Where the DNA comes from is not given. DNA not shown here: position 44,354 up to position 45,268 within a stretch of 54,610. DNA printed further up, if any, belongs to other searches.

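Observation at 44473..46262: Lower-GC two-gene island: PD-(D/E)XK nuclease-like protein plus overlapping 204-aa orphan, bracketed by REP hairpins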

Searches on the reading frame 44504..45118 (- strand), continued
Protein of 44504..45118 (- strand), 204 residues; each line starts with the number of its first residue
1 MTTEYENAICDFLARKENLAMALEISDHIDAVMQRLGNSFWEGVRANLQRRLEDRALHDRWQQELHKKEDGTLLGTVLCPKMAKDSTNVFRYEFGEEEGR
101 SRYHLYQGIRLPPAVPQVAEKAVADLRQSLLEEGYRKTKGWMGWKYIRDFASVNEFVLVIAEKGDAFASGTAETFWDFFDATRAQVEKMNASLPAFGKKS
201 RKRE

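Call 70: search_protein_families(library=pfam, proteins=[P0010, P0011, P0035, P0046, P0012, P0028, P0045, P0107], max_evalue=0.01)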
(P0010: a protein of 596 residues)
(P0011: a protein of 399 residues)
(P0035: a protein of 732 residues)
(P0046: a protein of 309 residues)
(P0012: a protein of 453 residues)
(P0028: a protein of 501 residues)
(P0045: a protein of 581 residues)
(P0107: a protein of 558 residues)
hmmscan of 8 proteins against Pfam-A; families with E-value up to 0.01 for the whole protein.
P0010 (596 aa): 1 family
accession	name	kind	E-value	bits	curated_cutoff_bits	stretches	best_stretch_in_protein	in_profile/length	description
PF14281.12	PDDEXK_4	-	1e-21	78.1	22.3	1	211-370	1-166/183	PD-(D/E)XK nuclease superfamily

P0011 (399 aa): 1 family
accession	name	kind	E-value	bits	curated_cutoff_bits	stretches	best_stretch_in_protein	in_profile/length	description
PF14281.12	PDDEXK_4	-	5.5e-20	72.5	22.3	1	208-370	1-172/183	PD-(D/E)XK nuclease superfamily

P0035 (732 aa): 17 families
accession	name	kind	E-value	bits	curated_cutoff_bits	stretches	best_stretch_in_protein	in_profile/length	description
PF07728.20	AAA_5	-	3.9e-21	75.9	22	1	487-635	3-139/139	AAA domain (dynein-related subfamily)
PF01878.24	EVE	-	7.9e-16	58.8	23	1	308-445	1-142/145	EVE domain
PF00004.35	AAA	-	1.1e-09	39.3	21.2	1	487-639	2-127/131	ATPase family associated with various cellular activities (AAA)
PF13401.12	AAA_22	-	1.8e-09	38.4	27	1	482-599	4-119/130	AAA domain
PF13191.12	AAA_16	-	2.1e-07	32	32.6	1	474-576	13-144/167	AAA ATPase domain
PF13479.12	AAA_24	-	2e-06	28.2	27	1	486-576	5-76/195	AAA domain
PF20720.3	nSTAND3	-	3.6e-06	27.2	27.2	1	472-516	6-50/155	Novel STAND NTPase 3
PF13481.12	AAA_25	-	0.0004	20.5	27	1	480-512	30-62/195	AAA domain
PF24883.2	NPHP3_N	-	0.00056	20.6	24.8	1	468-512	7-51/164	Nephrocystin 3, N-terminal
PF13086.12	AAA_11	-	0.0016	18.7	27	1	469-509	3-43/257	AAA domain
PF13238.12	AAA_18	-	0.0055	17.6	29.4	0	487-512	2-29/128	AAA domain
PF04851.21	ResIII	-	0.0056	17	22.5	0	470-510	9-50/164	Type III restriction enzyme, res subunit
PF02562.22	PhoH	-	0.0068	16.4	27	0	475-511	11-47/205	PhoH-like protein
PF07726.17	AAA_3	-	0.0081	16.5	27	0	487-622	3-115/131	ATPase family associated with various cellular activities (AAA)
PF13173.12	AAA_14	-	0.0087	16.5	27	0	486-601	5-96/129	AAA domain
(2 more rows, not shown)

P0046 (309 aa): 1 family
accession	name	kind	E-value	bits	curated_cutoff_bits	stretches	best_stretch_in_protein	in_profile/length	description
PF13020.12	NOV_C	-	7.6e-12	45.6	22.1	1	198-282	1-87/91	Protein NO VEIN, C-terminal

P0012 (453 aa): 1 family
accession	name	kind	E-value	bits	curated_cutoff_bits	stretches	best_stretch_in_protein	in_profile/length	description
PF14281.12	PDDEXK_4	-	4.4e-24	85.9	22.3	1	68-229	2-169/183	PD-(D/E)XK nuclease superfamily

P0028 (501 aa): 1 family
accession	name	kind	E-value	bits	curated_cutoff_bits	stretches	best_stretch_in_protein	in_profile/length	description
PF14281.12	PDDEXK_4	-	1.7e-27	97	22.3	1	35-204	1-182/183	PD-(D/E)XK nuclease superfamily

P0045 (581 aa): 2 families
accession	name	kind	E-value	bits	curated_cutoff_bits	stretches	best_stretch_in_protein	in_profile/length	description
PF14281.12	PDDEXK_4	-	1.2e-31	110.6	22.3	2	197-345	2-162/183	PD-(D/E)XK nuclease superfamily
PF08011.17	PDDEXK_9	-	0.0017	18.7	25.5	0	63-100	21-61/105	PD-(D/E)XK nuclease superfamily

P0107 (558 aa): 3 families
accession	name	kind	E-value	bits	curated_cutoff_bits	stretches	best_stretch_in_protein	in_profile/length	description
PF14281.12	PDDEXK_4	-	4.3e-40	138.1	22.3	2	176-345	1-182/183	PD-(D/E)XK nuclease superfamily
PF08011.17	PDDEXK_9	-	0.00018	21.8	25.5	0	41-82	18-62/105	PD-(D/E)XK nuclease superfamily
PF18741.7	MTES_1575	-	0.0039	17.7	38.2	0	233-266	12-45/96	REase_MTES_1575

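Call 72: find_encoding_contigs(protein=P0012, flank=8000, max_places=3)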
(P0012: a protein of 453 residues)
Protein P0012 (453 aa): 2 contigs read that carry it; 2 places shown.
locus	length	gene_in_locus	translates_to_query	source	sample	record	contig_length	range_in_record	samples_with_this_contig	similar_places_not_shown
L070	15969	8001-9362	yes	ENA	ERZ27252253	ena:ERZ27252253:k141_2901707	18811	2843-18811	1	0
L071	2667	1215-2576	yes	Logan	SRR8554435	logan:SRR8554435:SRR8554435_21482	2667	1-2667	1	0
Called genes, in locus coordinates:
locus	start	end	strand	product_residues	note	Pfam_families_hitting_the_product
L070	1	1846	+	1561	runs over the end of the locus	?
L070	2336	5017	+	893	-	PF00270:DEAD, PF04851:ResIII, PF18766:SWI2_SNF2 (weak), PF00271:Helicase_C (weak), PF08463:EcoEI_R_C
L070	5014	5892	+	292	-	-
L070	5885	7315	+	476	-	PF12161:HsdM_N (weak), PF02384:N6_Mtase, PF01170:UPF0020 (weak), PF07669:Eco57I (weak)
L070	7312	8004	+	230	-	-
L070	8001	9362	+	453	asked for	PF14281:PDDEXK_4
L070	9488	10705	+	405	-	PF01420:Methylase_S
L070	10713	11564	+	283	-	-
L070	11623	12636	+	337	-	PF11149:DUF2924 (weak), PF18755:RAMA, PF14267:DUF4357 (faint), PF18755:RAMA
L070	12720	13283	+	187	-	PF03783:CsgG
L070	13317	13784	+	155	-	PF22522:DUF6998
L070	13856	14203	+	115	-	-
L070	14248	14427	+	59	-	-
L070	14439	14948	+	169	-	-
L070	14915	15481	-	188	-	PF08212:Lipocalin_2, PF00061:Lipocalin (weak)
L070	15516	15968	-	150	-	?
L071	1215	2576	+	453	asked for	PF14281:PDDEXK_4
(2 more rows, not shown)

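Call 73: find_encoding_contigs(protein=P0014, flank=8000, max_places=3)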
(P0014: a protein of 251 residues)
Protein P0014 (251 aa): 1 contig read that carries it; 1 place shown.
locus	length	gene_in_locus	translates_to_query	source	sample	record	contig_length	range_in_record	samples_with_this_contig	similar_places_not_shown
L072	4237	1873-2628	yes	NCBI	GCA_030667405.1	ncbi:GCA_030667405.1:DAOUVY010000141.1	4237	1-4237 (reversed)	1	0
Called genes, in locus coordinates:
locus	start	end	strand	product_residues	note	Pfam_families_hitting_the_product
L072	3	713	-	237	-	?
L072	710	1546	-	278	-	PF02401:LYTB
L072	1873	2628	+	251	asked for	PF14281:PDDEXK_4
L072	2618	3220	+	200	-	-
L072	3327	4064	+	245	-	-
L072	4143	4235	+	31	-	?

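Call 74: find_encoding_contigs(protein=P0019, flank=8000, max_places=3)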
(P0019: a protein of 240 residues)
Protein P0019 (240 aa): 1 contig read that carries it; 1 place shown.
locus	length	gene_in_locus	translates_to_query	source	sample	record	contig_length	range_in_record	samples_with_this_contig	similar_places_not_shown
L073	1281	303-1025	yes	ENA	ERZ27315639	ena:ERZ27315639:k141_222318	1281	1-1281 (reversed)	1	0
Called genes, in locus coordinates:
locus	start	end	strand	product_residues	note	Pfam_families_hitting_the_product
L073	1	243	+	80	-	?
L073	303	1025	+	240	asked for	PF14281:PDDEXK_4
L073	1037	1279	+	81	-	?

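Call 84: search_protein_families(library=padloc, proteins=[P0012, P0015, P0014, P0020, P0022, L072:2618-3217:+, P0054, L070:7312-8001:+, L070:5014-5889:+], max_evalue=0.001)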
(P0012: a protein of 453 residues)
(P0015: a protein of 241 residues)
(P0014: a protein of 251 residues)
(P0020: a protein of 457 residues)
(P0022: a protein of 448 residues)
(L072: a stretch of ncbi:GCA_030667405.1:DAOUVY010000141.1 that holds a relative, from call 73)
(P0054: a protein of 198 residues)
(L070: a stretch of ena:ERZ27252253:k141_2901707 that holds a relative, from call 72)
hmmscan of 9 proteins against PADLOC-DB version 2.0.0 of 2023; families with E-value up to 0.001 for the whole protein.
P0012 (453 aa): 11 families
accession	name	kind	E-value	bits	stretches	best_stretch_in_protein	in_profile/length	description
PDLC04983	PDC-S26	-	1.1e-47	161.4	1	57-405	25-364/413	-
PDLC04980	PDC-S26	-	1.7e-43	147.4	1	57-412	21-356/389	-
PDLC04974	PDC-S26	-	3e-39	133.4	1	56-316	21-280/401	-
PDLC04972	PDC-S26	-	2.9e-21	74.3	1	65-245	29-207/397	-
PDLC04977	PDC-S26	-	8.2e-21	72.6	1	63-244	26-206/400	-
PDLC04976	PDC-S26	-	4.1e-17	60.4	1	50-304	15-288/451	-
PDLC04971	PDC-S26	-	7.7e-10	36.2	1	65-241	32-215/415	-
PDLC04975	PDC-S26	-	5.9e-09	33.7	1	87-265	41-207/351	-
PDLC04981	PDC-S26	-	8.9e-09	33.1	1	84-199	40-149/358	-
PDLC04982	PDC-S26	-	7.2e-07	26.8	1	63-162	20-124/392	-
PDLC04970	PDC-S26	-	1.1e-05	22.9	1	84-213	45-166/373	-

P0015 (241 aa): 9 families
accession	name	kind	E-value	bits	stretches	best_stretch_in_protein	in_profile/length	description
PDLC04983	PDC-S26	-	5.2e-42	142.7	1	55-241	28-210/413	-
PDLC04980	PDC-S26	-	5.6e-41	139.2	1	54-241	23-214/389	-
PDLC04974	PDC-S26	-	3.3e-37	126.7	1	56-241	26-213/401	-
PDLC04977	PDC-S26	-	1.1e-25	88.6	1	61-239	29-206/400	-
PDLC04972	PDC-S26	-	2.9e-25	87.4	1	61-238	30-205/397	-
PDLC04976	PDC-S26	-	2.4e-17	61.1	1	55-214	25-188/451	-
PDLC04971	PDC-S26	-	1.3e-13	48.6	1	61-239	33-218/415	-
PDLC04981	PDC-S26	-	1.1e-07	29.5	1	59-217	21-168/358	-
PDLC04975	PDC-S26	-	0.00089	16.7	0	82-179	41-130/351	-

P0014 (251 aa): 12 families
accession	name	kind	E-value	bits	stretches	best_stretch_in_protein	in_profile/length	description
PDLC04983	PDC-S26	-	4.4e-41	139.6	1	58-250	30-218/413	-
PDLC04980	PDC-S26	-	8.2e-38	128.8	1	58-250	26-222/389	-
PDLC04974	PDC-S26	-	7.6e-34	115.6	1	59-249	28-220/401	-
PDLC04972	PDC-S26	-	8.8e-30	102.3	1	60-240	28-206/397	-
PDLC04977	PDC-S26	-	1e-27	95.3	1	59-241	26-207/400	-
PDLC04976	PDC-S26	-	6.9e-15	53.1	1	58-179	27-146/451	-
PDLC04971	PDC-S26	-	3.9e-14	50.3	1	62-238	33-216/415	-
PDLC04981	PDC-S26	-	5.9e-11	40.3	1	63-210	24-160/358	-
PDLC04970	PDC-S26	-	2.1e-07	28.5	1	80-209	45-166/373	-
PDLC04982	PDC-S26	-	1e-06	26.3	1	63-189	24-154/392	-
PDLC04975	PDC-S26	-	2.9e-05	21.6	1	82-186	40-136/351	-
PDLC04969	PDC-S26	-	0.00018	18.7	1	63-180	29-137/367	-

P0020 (457 aa): 11 families
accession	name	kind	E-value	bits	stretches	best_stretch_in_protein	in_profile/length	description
PDLC04983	PDC-S26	-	1.2e-53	181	1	50-438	22-407/413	-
PDLC04980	PDC-S26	-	2.5e-43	146.9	1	52-413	20-358/389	-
PDLC04974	PDC-S26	-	5.7e-38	129.2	1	50-440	19-393/401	-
PDLC04977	PDC-S26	-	2.8e-29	100.5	1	51-240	18-204/400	-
PDLC04972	PDC-S26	-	3.8e-28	96.9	1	52-238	20-202/397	-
PDLC04976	PDC-S26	-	1.7e-16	58.4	1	54-179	23-144/451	-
PDLC04971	PDC-S26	-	5.5e-13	46.5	1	61-211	32-185/415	-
PDLC04981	PDC-S26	-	4.4e-12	44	1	54-197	15-149/358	-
PDLC04970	PDC-S26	-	3e-06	24.6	1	60-188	26-145/373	-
PDLC04982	PDC-S26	-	2e-05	22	1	63-159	24-123/392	-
PDLC04975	PDC-S26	-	0.00049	17.5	1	73-179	32-127/351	-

P0022 (448 aa): 10 families
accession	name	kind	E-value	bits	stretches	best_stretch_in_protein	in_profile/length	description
PDLC04983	PDC-S26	-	8.1e-65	217.8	1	53-422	30-393/413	-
PDLC04980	PDC-S26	-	2e-55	186.8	1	52-324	25-289/389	-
PDLC04974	PDC-S26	-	3.8e-51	172.6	1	48-369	22-333/401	-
PDLC04972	PDC-S26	-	1.6e-29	101.4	1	49-238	22-203/397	-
PDLC04977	PDC-S26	-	2.2e-28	97.5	1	50-236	22-201/400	-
PDLC04976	PDC-S26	-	1e-25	88.8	1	36-299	10-288/451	-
PDLC04971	PDC-S26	-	3.1e-14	50.7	1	57-194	33-177/415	-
PDLC04981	PDC-S26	-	1.1e-12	46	1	54-196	20-154/358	-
PDLC04975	PDC-S26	-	3.5e-07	27.8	1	69-282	33-227/351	-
PDLC04982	PDC-S26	-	4.3e-06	24.2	1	58-155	24-124/392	-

L072:2618-3217:+ (200 aa): 1 family
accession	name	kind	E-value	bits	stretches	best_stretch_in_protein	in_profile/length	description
PDLC04983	PDC-S26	-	1.6e-09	35.7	1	1-176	215-399/413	-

P0054 (198 aa): 1 family
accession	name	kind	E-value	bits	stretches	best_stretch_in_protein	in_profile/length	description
PDLC04983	PDC-S26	-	3.7e-08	31.2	1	1-180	215-404/413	-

L070:7312-8001:+ (230 aa): 0 families

L070:5014-5889:+ (292 aa): 0 families

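Call 85: search_protein_families(library=phrogs, proteins=[window:44504-45118:-], max_evalue=0.01)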
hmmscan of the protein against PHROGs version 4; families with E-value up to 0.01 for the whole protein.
window:44504-45118:- (204 aa): 0 families

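Call 91: find_encoding_contigs(protein=P0022, flank=8000, max_places=3)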
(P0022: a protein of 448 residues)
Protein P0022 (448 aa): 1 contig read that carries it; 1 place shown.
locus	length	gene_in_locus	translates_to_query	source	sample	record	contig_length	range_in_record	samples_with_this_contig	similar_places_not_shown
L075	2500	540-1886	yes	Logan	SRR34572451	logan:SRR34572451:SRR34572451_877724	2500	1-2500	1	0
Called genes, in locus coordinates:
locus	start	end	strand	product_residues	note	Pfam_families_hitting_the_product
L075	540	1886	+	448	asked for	PF14281:PDDEXK_4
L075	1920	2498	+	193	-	?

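Call 92: find_encoding_contigs(protein=P0020, flank=8000, max_places=3)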
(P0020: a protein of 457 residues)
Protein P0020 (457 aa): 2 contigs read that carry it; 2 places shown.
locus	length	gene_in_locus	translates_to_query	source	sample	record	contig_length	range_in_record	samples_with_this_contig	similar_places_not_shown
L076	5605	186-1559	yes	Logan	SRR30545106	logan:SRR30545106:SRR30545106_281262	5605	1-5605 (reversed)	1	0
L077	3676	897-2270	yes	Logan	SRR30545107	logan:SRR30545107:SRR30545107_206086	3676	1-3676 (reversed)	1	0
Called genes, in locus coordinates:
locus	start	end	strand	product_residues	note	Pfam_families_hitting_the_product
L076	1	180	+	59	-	?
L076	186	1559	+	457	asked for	PF14281:PDDEXK_4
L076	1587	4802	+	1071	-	PF04313:HSDR_N, PF00270:DEAD (weak), PF04851:ResIII, PF18766:SWI2_SNF2, PF22679:T1R_D3-like, PF11867:T1RH-like_C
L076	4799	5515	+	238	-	PF01863:YgjP-like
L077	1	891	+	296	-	?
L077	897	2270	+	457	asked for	PF14281:PDDEXK_4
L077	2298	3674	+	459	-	?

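Call 93: search_protein_families(library=pfam, proteins=[L077:1-891:+, L075:1920-2498:+, L072:3327-4061:+, L070:10713-11561:+], max_evalue=0.001)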
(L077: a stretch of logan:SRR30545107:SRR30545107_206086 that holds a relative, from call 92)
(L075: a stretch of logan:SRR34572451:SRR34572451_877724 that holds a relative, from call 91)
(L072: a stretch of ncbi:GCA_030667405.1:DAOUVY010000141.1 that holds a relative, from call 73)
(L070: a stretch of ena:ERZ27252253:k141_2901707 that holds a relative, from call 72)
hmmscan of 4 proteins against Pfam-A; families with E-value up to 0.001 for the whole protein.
L077:1-891:+ (296 aa): 2 families
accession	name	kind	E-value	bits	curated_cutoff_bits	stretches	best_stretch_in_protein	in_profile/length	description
PF18899.5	DUF5655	-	1.9e-11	44.4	24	1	183-295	2-108/109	Domain of unknown function (DUF5655)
PF01939.22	NucS_C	-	0.00016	22.1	24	0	14-83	2-70/124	Endonuclease NucS C-terminal domain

L075:1920-2498:+ (193 aa): 0 families

L072:3327-4061:+ (245 aa): 0 families

L070:10713-11561:+ (283 aa): 0 families
